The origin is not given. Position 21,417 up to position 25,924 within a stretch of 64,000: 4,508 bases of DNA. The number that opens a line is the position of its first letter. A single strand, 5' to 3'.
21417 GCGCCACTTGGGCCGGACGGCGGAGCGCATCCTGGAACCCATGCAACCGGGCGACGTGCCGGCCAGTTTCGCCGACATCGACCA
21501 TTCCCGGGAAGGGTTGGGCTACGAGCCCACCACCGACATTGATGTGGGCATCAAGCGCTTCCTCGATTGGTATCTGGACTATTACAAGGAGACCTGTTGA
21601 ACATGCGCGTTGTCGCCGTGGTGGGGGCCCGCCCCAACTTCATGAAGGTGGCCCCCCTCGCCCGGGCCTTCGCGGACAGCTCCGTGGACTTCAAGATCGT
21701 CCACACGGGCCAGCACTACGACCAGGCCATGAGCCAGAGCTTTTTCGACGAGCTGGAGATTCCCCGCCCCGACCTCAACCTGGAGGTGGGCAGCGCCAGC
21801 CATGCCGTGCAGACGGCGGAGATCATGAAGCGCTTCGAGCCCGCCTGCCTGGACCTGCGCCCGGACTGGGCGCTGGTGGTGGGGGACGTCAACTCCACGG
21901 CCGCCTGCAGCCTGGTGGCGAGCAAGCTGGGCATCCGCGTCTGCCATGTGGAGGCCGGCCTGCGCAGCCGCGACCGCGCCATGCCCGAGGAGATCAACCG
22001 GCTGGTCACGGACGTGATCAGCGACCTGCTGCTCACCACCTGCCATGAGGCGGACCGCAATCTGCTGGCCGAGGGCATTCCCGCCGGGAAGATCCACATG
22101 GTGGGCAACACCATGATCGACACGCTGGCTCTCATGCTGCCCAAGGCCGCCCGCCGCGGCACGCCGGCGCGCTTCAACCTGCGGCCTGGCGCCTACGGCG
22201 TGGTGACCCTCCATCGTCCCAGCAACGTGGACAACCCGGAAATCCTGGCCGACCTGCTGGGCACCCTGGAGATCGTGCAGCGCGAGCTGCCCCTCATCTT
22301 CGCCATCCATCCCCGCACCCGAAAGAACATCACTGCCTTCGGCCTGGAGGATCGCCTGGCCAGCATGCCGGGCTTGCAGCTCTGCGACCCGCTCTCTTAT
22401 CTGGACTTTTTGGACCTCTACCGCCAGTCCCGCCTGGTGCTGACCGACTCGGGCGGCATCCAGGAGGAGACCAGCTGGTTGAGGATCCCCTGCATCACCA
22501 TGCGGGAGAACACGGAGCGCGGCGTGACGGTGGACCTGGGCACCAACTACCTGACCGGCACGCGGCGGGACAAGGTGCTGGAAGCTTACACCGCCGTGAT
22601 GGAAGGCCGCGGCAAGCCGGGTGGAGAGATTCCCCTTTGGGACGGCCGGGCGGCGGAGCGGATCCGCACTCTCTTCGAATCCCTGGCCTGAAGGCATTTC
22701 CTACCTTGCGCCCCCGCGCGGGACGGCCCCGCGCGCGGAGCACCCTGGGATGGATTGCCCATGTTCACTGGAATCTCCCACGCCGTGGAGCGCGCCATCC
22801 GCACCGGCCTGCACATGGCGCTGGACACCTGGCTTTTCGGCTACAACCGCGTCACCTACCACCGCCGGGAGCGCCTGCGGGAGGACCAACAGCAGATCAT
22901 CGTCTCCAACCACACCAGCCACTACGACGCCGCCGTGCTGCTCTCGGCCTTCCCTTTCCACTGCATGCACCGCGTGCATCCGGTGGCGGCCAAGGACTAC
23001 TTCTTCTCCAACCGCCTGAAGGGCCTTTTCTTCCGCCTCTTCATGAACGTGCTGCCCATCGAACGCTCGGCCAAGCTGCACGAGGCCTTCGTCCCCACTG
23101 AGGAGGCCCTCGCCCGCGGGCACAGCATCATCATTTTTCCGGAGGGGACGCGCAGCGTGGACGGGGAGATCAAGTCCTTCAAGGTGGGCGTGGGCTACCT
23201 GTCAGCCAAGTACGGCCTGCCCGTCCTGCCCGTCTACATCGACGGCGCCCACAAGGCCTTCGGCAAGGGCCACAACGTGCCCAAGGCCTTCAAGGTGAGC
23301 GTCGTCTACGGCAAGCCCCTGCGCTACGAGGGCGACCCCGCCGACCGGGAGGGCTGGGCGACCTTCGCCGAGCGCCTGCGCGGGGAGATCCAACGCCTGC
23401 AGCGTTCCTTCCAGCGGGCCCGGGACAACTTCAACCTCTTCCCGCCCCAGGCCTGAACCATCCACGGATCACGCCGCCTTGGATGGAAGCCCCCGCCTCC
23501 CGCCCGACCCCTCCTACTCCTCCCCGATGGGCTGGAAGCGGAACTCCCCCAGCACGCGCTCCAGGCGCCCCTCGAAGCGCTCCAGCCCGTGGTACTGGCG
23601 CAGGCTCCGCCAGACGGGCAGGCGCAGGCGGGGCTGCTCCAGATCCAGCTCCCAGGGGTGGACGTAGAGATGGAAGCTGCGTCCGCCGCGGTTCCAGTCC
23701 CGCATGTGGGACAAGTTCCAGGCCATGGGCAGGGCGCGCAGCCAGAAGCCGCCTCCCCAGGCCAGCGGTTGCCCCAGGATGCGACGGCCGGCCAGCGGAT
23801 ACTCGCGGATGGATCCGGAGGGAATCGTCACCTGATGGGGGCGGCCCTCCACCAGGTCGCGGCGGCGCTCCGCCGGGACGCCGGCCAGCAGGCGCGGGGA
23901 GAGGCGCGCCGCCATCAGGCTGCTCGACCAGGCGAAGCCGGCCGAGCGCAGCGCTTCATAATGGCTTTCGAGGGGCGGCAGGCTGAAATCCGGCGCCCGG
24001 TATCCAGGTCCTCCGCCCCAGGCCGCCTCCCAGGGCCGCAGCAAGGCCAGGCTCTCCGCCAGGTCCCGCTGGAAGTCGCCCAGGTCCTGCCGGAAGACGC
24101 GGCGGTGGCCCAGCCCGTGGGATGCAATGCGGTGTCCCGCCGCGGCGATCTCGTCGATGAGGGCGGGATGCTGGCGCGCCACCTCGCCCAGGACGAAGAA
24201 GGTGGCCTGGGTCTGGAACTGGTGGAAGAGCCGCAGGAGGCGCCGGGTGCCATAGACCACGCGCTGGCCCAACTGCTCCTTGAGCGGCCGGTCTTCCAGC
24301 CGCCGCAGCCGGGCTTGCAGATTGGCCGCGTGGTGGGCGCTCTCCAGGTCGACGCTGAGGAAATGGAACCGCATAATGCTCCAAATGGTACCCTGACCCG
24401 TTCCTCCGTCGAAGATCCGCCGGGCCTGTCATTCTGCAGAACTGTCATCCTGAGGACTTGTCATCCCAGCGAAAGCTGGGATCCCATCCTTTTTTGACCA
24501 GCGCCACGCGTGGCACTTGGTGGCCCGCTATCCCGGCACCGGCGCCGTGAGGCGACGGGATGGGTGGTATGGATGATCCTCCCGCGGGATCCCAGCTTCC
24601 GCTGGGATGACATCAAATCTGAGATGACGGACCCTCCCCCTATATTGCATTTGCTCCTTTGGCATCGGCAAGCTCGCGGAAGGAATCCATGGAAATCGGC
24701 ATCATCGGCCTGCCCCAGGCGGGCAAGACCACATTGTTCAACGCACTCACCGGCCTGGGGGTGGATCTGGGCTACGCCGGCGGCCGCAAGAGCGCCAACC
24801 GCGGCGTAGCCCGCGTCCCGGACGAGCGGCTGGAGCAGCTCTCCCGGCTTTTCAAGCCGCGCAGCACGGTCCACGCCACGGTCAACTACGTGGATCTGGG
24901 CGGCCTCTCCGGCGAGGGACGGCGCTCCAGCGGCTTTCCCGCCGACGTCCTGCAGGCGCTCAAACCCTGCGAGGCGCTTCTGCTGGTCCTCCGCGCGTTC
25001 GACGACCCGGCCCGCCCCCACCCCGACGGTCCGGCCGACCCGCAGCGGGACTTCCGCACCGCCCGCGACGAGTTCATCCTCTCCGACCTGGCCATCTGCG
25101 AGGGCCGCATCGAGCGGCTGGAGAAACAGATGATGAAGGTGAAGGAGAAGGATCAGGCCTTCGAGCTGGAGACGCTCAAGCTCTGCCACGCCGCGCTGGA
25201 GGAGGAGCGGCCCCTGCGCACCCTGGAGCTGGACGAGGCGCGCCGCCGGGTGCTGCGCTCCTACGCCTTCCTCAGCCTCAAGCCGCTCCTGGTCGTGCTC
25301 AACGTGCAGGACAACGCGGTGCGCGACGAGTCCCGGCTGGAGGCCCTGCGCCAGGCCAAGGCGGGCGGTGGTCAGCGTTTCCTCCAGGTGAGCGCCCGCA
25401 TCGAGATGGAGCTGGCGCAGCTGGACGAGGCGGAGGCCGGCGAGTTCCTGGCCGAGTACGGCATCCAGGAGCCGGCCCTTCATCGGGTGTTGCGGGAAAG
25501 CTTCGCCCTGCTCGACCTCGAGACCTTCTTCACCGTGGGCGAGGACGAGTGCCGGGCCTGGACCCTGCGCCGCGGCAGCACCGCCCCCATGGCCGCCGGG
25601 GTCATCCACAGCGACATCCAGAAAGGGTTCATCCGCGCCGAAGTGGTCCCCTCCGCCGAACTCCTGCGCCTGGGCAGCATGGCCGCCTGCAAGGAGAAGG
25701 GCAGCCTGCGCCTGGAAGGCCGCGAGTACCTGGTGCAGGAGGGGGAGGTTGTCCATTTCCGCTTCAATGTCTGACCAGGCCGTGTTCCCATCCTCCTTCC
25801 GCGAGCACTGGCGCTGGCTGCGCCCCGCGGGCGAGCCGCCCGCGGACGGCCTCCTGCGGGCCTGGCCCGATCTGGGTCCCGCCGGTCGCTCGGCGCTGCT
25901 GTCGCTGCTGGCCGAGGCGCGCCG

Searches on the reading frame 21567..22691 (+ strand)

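Call 57: search_protein_families(library=pfam, proteins=[window:21567-22691:+], max_evalue=0.00001)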
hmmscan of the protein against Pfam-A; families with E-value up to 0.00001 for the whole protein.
window:21567-22691:+ (374 aa): 1 family
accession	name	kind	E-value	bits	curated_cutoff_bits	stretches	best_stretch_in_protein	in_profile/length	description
PF02350.25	Epimerase_2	-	1.3e-99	333.8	30.6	1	37-367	6-343/347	UDP-N-acetylglucosamine 2-epimerase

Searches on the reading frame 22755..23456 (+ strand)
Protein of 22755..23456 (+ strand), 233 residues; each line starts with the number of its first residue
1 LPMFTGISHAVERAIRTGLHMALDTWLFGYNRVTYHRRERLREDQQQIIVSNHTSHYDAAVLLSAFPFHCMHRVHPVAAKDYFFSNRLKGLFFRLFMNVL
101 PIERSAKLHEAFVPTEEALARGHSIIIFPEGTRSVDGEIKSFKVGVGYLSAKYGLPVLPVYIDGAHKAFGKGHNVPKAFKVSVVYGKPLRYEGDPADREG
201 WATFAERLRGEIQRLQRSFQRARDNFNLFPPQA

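Call 57: search_protein_families(library=pfam, proteins=[window:22755-23456:+], max_evalue=0.00001)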
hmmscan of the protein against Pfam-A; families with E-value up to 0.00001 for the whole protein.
window:22755-23456:+ (233 aa): 1 family
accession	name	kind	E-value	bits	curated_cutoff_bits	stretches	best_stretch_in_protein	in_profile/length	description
PF01553.26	Acyltransferase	-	3.7e-23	82.2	23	1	32-162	1-131/132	Acyltransferase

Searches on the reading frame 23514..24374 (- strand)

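Call 57: search_protein_families(library=pfam, proteins=[window:23514-24374:-], max_evalue=0.00001)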
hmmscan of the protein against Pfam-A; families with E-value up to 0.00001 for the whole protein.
window:23514-24374:- (286 aa): 2 families
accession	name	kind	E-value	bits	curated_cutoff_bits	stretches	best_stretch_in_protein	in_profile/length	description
PF11959.13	DUF3473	-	5.8e-26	91.4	29.6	1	178-283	19-125/130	Domain of unknown function (DUF3473)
PF01522.26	Polysacc_deac_1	-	1.4e-10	41.6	23.1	1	43-108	21-86/124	Polysaccharide deacetylase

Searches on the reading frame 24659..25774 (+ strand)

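Call 14: search_protein_families(library=pfam, proteins=[window:24659-25774:+], max_evalue=0.001)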
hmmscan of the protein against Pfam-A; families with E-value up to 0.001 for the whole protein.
window:24659-25774:+ (371 aa): 3 families
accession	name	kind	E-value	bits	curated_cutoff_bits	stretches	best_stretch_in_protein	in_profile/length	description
PF06071.19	YchF-GTPase_C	-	7.7e-35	119.3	27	1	287-370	1-84/84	Protein of unknown function (DUF933)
PF01926.29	MMR_HSR1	-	2e-06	28.3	21.9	1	12-113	1-85/113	50S ribosome-binding GTPase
PF02421.24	FeoB_N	-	0.00042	20.3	27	0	12-38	2-28/156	Ferrous iron transport protein B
